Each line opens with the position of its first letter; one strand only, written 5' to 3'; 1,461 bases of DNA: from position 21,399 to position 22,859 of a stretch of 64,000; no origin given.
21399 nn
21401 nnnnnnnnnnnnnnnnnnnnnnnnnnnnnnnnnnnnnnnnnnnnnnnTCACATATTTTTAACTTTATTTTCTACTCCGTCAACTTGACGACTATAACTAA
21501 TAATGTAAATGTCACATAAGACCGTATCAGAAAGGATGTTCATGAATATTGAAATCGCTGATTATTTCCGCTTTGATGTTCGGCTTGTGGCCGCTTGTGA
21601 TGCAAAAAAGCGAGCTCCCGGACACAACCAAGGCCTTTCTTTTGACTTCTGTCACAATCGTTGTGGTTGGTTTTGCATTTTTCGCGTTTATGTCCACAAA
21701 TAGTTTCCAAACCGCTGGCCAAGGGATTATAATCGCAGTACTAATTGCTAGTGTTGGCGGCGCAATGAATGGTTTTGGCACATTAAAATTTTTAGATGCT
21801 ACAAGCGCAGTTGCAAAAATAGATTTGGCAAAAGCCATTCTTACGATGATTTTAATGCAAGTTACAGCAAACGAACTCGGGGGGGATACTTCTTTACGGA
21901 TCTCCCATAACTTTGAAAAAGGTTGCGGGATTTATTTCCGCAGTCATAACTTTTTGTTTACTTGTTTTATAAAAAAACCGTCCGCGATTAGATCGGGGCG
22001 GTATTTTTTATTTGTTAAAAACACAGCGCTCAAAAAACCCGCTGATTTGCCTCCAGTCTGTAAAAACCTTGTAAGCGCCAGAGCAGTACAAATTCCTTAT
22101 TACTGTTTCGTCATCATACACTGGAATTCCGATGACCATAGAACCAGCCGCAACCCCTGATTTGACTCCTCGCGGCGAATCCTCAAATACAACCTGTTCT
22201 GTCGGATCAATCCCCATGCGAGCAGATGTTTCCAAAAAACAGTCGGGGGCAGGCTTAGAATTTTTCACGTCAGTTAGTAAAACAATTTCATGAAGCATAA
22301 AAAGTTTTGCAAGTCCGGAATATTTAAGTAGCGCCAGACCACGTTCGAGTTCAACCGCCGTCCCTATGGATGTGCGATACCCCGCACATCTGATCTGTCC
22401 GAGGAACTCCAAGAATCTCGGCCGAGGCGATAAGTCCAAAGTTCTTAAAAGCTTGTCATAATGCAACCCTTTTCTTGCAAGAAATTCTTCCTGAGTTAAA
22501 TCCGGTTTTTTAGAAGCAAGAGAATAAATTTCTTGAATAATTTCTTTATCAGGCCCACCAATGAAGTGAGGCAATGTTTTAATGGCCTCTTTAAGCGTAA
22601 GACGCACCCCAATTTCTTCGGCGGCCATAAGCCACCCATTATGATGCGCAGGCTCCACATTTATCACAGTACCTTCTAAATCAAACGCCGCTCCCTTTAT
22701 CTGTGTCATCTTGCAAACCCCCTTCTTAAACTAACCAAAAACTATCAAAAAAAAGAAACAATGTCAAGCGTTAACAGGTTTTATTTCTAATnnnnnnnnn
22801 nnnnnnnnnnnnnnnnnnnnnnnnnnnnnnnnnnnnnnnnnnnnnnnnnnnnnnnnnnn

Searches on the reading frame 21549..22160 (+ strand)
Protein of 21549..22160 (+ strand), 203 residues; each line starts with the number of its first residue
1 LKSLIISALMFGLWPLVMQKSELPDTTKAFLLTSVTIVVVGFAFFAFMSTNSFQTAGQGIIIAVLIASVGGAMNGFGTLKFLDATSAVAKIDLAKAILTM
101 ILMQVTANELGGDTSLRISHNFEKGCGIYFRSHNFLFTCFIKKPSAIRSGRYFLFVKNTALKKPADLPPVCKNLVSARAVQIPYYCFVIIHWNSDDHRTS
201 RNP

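Call 56: search_protein_families(library=pfam, proteins=[window:21549-22160:+], max_evalue=0.1)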
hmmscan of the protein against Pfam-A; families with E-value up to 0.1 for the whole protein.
window:21549-22160:+ (203 aa): 2 families
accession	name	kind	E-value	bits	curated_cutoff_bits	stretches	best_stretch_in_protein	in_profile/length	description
PF04172.21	LrgB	-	0.0065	16.3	25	1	29-120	49-139/214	LrgB-like family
PF02070.20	NMU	-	0.064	13.6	18.4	0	144-155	10-21/25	Neuromedin U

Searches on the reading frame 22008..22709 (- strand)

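Call 54: search_protein_families(library=pfam, proteins=[window:22008-22709:-], max_evalue=0.1)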
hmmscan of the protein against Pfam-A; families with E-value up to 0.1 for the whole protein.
window:22008-22709:- (233 aa): 2 families
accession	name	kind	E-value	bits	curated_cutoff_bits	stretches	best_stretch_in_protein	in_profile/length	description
PF13419.12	HAD_2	-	4.4e-16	59.9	23.8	1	9-194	3-177/178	Haloacid dehalogenase-like hydrolase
PF00702.32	Hydrolase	-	8e-16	59.4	26.4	1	4-189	1-191/191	haloacid dehalogenase-like hydrolase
